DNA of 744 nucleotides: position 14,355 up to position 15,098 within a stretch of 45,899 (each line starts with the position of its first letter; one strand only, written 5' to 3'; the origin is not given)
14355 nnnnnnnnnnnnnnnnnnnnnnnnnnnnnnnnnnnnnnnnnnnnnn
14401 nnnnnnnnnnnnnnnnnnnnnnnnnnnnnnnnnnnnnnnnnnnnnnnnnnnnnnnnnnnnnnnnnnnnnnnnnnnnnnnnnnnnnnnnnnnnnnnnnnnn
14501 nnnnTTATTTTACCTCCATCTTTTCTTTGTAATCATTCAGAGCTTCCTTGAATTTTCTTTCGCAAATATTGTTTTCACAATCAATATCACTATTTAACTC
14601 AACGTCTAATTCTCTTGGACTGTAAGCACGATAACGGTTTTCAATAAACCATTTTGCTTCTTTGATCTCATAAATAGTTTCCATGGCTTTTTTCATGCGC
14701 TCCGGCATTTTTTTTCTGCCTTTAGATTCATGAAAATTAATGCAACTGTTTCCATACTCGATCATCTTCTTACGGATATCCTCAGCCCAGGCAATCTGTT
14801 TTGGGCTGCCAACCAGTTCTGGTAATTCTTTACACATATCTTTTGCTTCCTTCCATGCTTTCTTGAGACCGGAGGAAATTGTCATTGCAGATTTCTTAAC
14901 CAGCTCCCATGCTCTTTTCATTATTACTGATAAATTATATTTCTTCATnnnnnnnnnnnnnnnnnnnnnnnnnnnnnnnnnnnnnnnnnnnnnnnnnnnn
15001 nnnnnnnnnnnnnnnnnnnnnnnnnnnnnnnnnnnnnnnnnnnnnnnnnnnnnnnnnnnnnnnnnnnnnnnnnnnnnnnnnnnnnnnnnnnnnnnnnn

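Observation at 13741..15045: Strongly promoted antisense two-gene operon in the late region (unknown protein + C-terminal HTH protein)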

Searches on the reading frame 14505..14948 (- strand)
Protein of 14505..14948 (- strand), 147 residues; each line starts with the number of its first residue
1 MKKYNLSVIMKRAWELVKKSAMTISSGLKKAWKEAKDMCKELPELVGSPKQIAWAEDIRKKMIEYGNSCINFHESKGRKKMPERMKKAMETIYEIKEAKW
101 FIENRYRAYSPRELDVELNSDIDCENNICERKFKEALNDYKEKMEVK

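Call 6: search_protein_families(library=pfam, proteins=[window:14505-14948:-], max_evalue=0.1)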
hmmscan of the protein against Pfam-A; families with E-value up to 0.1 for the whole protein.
window:14505-14948:- (147 aa): 3 families
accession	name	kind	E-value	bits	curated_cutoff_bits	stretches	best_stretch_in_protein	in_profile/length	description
PF00542.24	Ribosomal_L12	-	0.01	16.6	25.9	1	33-67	28-62/67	Ribosomal protein L7/L12 C-terminal domain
PF00067.27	p450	-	0.071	12.3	22.8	1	33-100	120-188/462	Cytochrome P450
PF07377.18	DUF1493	-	0.072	14.2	21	0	109-146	22-59/108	Protein of unknown function (DUF1493)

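Call 7: search_protein_families(library=phrogs, proteins=[window:14505-14948:-], max_evalue=0.1)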
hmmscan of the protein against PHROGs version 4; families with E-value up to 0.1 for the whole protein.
window:14505-14948:- (147 aa): 3 families
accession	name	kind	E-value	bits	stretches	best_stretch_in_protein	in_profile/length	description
phrog_16123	-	unknown function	1.1e-07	32.5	1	40-107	62-137/368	-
phrog_6775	-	unknown function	0.00016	22.3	1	38-104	39-120/276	-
phrog_28198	-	unknown function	0.019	16.2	1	1-36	1-37/79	-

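Call 9: search_protein_families(library=padloc, proteins=[window:14505-14948:-], max_evalue=1)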
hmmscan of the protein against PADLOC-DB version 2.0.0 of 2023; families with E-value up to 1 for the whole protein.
window:14505-14948:- (147 aa): 0 families

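Call 10: search_protein_families(library=ncbifam, proteins=[window:14505-14948:-], max_evalue=1)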
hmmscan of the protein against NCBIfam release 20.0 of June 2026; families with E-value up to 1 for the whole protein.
window:14505-14948:- (147 aa): 2 families
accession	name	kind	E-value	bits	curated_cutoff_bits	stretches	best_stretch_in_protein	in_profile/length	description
TIGR04563.1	TIGR04563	subfamily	0.044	13.6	65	0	6-24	31-49/53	TIGR04563 family protein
NF033948.0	AcrIIA3_fam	equivalog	0.97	9.5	70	0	4-41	1-53/119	anti-CRISPR protein AcrIIA3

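Call 21: find_homologous_proteins(query=window:14505-14948:-)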
Query window:14505-14948:- (147 aa): 525 proteins with E <= 0.001 among 544 candidates; the best 120 are listed.
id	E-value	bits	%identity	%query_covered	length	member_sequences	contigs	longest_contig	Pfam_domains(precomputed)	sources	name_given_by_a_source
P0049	7.2e-82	290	93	100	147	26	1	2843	-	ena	-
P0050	7.9e-81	287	90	100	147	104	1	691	-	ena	-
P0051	7.8e-79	280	88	100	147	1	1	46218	-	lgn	-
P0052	2.4e-61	224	94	75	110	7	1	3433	-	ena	-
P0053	1.3e-46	176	62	97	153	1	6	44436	-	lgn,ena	-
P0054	4.8e-46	174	60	97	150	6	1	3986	-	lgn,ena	-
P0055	5.5e-46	174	61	97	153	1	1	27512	-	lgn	-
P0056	7.8e-46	173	89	62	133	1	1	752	-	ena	-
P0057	4.4e-45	171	61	97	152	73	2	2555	-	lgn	-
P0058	1.3e-44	169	60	97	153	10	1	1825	-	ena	-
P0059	1.4e-44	169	70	78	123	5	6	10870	-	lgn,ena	-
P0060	1.9e-44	169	60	97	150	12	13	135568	-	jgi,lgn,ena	-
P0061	5.6e-44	167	89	60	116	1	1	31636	-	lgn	-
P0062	1.4e-43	166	59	97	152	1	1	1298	-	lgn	-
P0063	1.6e-43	166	58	99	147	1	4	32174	-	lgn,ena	-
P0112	3.2e-16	77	78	39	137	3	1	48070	-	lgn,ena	-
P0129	1.4e-14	72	66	44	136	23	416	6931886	-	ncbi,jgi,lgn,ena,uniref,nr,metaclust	ncbi:hypothetical protein NQ487_27595 [Hungatella hathewayi]|jgi:hypothetical protein|uniref:Unchara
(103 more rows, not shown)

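Call 32: search_solved_structures(query=A2, max_evalue=1)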
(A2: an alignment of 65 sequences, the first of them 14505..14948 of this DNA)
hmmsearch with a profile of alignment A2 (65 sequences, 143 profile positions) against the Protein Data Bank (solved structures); distinct sequences matched with E-value up to 1: 4.
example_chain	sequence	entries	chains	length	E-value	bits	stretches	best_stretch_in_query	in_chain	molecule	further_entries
9n3x_A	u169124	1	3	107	0.0025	21.4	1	44-69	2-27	AcrIE7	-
9l2q_A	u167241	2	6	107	0.0027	21.3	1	44-69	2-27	H2C2 | Anti-CRISPR protein, AcrIE7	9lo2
9la6_A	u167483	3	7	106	0.0035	20.9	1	44-69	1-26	Hypothetical antiviral protein | Anti-CRISPR AcrIE7 | AcrIE7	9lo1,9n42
9kjb_A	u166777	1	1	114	0.0042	20.7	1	44-69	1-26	AcrIE7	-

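Call 34: search_solved_structures(query=A2, max_evalue=1, show_alignments=2)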
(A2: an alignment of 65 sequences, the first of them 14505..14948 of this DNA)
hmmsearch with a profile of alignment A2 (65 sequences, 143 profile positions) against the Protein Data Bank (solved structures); distinct sequences matched with E-value up to 1: 4.
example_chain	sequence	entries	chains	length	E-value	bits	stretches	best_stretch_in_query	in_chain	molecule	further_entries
9n3x_A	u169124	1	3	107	0.0025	21.4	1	44-69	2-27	AcrIE7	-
9l2q_A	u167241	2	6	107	0.0027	21.3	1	44-69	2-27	H2C2 | Anti-CRISPR protein, AcrIE7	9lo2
9la6_A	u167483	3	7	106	0.0035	20.9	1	44-69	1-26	Hypothetical antiviral protein | Anti-CRISPR AcrIE7 | AcrIE7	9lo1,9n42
9kjb_A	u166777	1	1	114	0.0042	20.7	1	44-69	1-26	AcrIE7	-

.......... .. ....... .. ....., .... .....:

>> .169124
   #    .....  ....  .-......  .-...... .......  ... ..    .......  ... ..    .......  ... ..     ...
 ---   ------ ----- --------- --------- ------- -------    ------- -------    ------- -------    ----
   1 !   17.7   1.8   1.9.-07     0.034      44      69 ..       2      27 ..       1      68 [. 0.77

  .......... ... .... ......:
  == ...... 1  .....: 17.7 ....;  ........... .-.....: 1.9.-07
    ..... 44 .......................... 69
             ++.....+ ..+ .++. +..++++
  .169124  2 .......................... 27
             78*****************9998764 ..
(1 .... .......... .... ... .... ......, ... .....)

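Call 37: predict_structure(alignment_id=A2)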
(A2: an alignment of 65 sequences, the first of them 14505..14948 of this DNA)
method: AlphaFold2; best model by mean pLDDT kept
length: 147 residues; sequences in the alignment: 65
mean_pLDDT: 83.6   pTM: 0.67
mean pLDDT of the five models: 83.6, 81.8, 81.6, 77.8, 76.3
residues with pLDDT >= 90: 41; 70-90: 93; 50-70: 10; < 50: 3
segments of 3 or more residues with pLDDT < 50: none
pLDDT, mean of each block of 10 residues (from residue 1): 68 82 81 65 85 92 90 85 89 91 89 79 86 93 79
secondary structure, 60 per line:
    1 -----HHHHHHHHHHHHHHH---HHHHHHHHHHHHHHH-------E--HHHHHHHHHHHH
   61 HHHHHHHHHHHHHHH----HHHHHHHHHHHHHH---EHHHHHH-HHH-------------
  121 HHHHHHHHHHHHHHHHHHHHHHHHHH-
elements in order: H6-20 H24-38 H49-75 H80-93 H98-103 H121-146

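Call 40: fold_search(model_id=the predicted structure, library=pdb)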
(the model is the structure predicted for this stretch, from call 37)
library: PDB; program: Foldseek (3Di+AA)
matches with E <= 10: 24; with E <= 0.001: 0
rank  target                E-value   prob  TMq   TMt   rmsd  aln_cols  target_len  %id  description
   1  2jx0_MODEL_1_A        2.3e+00  0.10  0.23  0.25  13.8       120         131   12  The paxillin-binding domain (PBD) of G Protein Coupled Receptor (GPCR)-kinase (GRK) interacting protein 1 (GIT (released 2008-04-29)
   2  9pyl_B                3.2e+00  0.08  0.22  0.25  14.9       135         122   16  Crystal structure of Zn(II)-bound ZETA_2 (released 2025-10-29)
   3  7udn_B                3.4e+00  0.06  0.19  0.12  21.8       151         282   10  Crystal structure of designed helical repeat protein RPB_PLP1_R6 in alternative conformation 2 (released 2023-03-22)
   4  7udn_A                4.6e+00  0.08  0.24  0.13  22.6       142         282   15  Crystal structure of designed helical repeat protein RPB_PLP1_R6 in alternative conformation 2 (released 2023-03-22)
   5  7udm_A                5.4e+00  0.06  0.23  0.14  20.9       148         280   11  Crystal structure of designed helical repeat protein RPB_PLP1_R6 in alternative conformation 1 (with peptide) (released 2023-03-22)
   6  8f6r_A                5.7e+00  0.10  0.34  0.26   8.2       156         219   18  CryoEM structure of designed modular protein oligomer C6-79 (released 2023-11-29)
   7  4pr9_B                5.7e+00  0.08  0.31  0.26  15.0       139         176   16  Human Vinculin (residues 891-1066) in complex with PIP (released 2014-12-10)
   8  8cq6_A                6.3e+00  0.04  0.22  0.12  17.1       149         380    9  Bifunctional cyclohexadienyl dehydratase/chorismate mutase from Duganella sacchari (released 2023-08-30)
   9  1bz4                  6.3e+00  0.03  0.17  0.18  15.2       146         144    8  APOLIPOPROTEIN E3 (APO-E3), TRUNCATION MUTANT 165 (released 1998-11-11)
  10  1rke_B                6.9e+00  0.06  0.28  0.24  15.4       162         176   17  Human vinculin head (1-258) in complex with human vinculin tail (879-1066) (released 2004-01-13)
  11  8ax6_A                7.3e+00  0.05  0.22  0.08  14.9       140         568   11  Crystal structure of a CGRP receptor ectodomain heterodimer bound to macrocyclic inhibitor HTL0029882 (released 2022-12-07)
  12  8ax5_A                7.7e+00  0.04  0.19  0.06  15.2        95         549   14  Crystal structure of a CGRP receptor ectodomain heterodimer bound to macrocyclic inhibitor HTL0029881 (released 2022-12-07)
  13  6xi6                  8.5e+00  0.08  0.34  0.20  20.5       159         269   16  Hierarchical design of multi-scale protein complexes by combinatorial assembly of oligomeric helical bundle and repeat p (released 2021-06-02)
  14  6cnz_C                8.5e+00  0.03  0.15  0.14  14.1        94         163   10  Crystal Structure of Chorismate Mutase from Burkholderia thailandensis (released 2018-03-21)
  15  7tgh_S2               9.0e+00  0.08  0.29  0.10  14.5        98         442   15  Cryo-EM structure of respiratory super-complex CI+III2 from Tetrahymena thermophila (released 2022-04-06)
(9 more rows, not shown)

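Call 74: search_protein_families(library=ncbifam, alignment_id=A2, max_evalue=0.01)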
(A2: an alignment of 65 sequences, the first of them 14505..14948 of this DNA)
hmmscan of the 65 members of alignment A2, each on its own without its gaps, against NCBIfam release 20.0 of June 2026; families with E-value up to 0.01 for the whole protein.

A. member 1, window:14505-14948:- (147 aa): 0 families

B. families by the number of members that match (of 65 scanned): 5 families
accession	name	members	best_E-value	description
NF033948.0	AcrIIA3_fam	10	8e-05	anti-CRISPR protein AcrIIA3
NF001756.1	PRK00484.1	3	0.00037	lysine--tRNA ligase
NF011161.0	PRK14562.1-6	3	0.0026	haloacid dehalogenase superfamily protein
NF007540.1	PRK10153.1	1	0.0024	lysine decarboxylation/transport transcriptional activator CadC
NF033450.1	BREX_PglZ_1_B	1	0.0073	BREX-1 system phosphatase PglZ type B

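Call 75: fold_search(model_id=the predicted structure, library=viral)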
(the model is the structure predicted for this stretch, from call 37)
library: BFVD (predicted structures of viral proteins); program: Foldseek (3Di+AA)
matches with E <= 10: 44; with E <= 0.001: 1
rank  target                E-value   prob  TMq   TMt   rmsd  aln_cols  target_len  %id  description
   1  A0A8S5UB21            3.2e-04  1.00  0.35  0.32   9.9       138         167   29  Uncharacterized protein [Siphoviridae sp. ct8Cp41]
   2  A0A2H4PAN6            6.9e-02  0.85  0.33  0.31  16.2       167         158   20  (no name in the UniProt tables at hand)
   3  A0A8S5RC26            3.9e-01  0.54  0.27  0.18  14.7       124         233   24  Uncharacterized protein [virus sp. ctmTa7]
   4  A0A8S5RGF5            7.2e-01  0.54  0.31  0.19  14.3       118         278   24  Uncharacterized protein [virus sp. ctQmo6]
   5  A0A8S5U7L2            1.5e+00  0.69  0.42  0.53   6.6       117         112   16  Uncharacterized protein [Myoviridae sp. ctsNY46]
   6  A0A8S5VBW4            1.5e+00  0.38  0.32  0.36   8.2       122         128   19  Intron-binding protein aquarius N-terminus [Siphoviridae sp. ctKsH2]
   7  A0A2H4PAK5            3.0e+00  0.16  0.24  0.22   9.2       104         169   22  (no name in the UniProt tables at hand)
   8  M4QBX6                3.1e+00  0.44  0.25  0.22  11.8        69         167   13  (no name in the UniProt tables at hand)
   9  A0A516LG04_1          3.3e+00  0.05  0.21  0.05  19.6       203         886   13  (no name in the UniProt tables at hand)
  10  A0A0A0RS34            3.7e+00  0.09  0.18  0.26   9.2        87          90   18  (no name in the UniProt tables at hand)
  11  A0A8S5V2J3            4.1e+00  0.08  0.23  0.04  17.5       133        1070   10  Cargo protein 1 compact domain-containing protein [CrAss-like virus sp. ctelJ1]
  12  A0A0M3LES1            4.1e+00  0.06  0.23  0.04  20.4       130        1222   10  Transcriptional regulator ICP4 [Testudinid alphaherpesvirus 3]
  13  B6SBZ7                4.5e+00  0.77  0.23  0.68   1.3        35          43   20  Uncharacterized protein [Clostridioides phage phiCD27]
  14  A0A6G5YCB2            4.7e+00  0.87  0.24  0.59   2.1        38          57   24  (no name in the UniProt tables at hand)
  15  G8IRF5                5.2e+00  0.87  0.21  0.75   1.9        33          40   15  Uncharacterized protein [Mycobacterium phage Saintus]
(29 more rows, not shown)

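Call 98: find_encoding_contigs(protein=P0129, flank=4000, max_places=3)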
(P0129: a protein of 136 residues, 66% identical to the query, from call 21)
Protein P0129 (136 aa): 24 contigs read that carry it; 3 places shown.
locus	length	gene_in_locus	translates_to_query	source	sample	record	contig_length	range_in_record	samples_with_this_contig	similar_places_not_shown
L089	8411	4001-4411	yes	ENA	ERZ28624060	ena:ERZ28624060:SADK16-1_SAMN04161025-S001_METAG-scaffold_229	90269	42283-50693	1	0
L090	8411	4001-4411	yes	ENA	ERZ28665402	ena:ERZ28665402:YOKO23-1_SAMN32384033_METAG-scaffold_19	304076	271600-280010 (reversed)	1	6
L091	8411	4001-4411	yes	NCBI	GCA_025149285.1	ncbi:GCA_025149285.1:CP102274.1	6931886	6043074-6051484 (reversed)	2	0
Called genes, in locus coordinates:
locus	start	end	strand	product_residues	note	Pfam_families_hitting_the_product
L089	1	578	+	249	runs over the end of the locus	PF01510:Amidase_2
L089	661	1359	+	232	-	PF02498:Bro-N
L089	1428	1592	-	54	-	PF12441:CopG_antitoxin (weak), PF19891:DUF6364 (weak)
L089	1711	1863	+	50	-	-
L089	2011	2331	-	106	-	PF04545:Sigma70_r4 (faint), PF13384:HTH_23 (faint), PF13518:HTH_28 (faint), PF00196:GerE (weak)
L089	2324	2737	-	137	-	-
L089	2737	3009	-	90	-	-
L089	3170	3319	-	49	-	-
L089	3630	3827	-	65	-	-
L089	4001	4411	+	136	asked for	-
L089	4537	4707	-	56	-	-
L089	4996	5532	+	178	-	PF13328:HD_4, PF01966:HD (weak)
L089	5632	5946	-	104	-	PF02142:MGS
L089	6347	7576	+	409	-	PF07538:ChW (faint), PF01522:Polysacc_deac_1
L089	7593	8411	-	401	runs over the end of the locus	PF03704:BTAD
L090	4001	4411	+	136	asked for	-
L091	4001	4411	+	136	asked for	-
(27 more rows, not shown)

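Call 99: find_encoding_contigs(protein=P0112, flank=4000, max_places=2)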
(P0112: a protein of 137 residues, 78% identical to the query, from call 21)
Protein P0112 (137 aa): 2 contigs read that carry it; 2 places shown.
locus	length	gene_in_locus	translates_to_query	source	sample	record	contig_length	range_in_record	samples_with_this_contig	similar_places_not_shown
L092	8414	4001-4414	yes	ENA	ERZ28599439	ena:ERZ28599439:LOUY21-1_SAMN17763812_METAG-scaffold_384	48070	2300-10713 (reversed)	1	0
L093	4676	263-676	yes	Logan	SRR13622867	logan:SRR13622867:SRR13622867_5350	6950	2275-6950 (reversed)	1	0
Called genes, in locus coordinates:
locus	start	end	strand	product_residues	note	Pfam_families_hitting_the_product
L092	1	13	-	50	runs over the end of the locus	-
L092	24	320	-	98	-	-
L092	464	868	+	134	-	PF01381:HTH_3, PF12844:HTH_19, PF13560:HTH_31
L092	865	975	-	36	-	-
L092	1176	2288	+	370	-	PF07553:Lipoprotein_Ltp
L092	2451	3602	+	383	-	PF00589:Phage_integrase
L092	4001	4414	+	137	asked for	-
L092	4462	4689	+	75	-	-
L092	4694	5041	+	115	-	-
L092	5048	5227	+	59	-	PF04014:MazE_antitoxin (weak)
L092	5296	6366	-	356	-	PF01476:LysM, PF01471:PG_binding_1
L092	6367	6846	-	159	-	PF05105:Phage_holin_4_1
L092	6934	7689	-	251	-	-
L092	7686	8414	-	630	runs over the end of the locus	-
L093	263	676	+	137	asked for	-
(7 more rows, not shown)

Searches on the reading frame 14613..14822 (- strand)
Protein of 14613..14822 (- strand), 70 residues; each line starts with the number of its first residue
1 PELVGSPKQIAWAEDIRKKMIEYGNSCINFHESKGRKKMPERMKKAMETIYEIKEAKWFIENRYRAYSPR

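Call 70: search_solved_structures(query=A3, max_evalue=1, show_alignments=1)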
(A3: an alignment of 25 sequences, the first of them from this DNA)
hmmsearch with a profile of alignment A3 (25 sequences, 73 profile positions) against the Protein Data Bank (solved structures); distinct sequences matched with E-value up to 1: 6.
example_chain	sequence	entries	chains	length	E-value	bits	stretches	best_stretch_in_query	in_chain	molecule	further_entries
9n3x_A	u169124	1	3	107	1.3e-06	32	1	3-69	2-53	AcrIE7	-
9l2q_A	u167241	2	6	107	1.5e-06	31.8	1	3-69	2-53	H2C2 | Anti-CRISPR protein, AcrIE7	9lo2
9la6_A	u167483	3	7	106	1.8e-06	31.6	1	3-69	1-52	Hypothetical antiviral protein | Anti-CRISPR AcrIE7 | AcrIE7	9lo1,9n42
9kjb_A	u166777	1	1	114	2.1e-06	31.4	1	3-69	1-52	AcrIE7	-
8gji_A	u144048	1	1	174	0.43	14.3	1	15-66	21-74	GCG binder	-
7fia_A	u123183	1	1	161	0.47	14.2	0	2-34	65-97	AcrIF23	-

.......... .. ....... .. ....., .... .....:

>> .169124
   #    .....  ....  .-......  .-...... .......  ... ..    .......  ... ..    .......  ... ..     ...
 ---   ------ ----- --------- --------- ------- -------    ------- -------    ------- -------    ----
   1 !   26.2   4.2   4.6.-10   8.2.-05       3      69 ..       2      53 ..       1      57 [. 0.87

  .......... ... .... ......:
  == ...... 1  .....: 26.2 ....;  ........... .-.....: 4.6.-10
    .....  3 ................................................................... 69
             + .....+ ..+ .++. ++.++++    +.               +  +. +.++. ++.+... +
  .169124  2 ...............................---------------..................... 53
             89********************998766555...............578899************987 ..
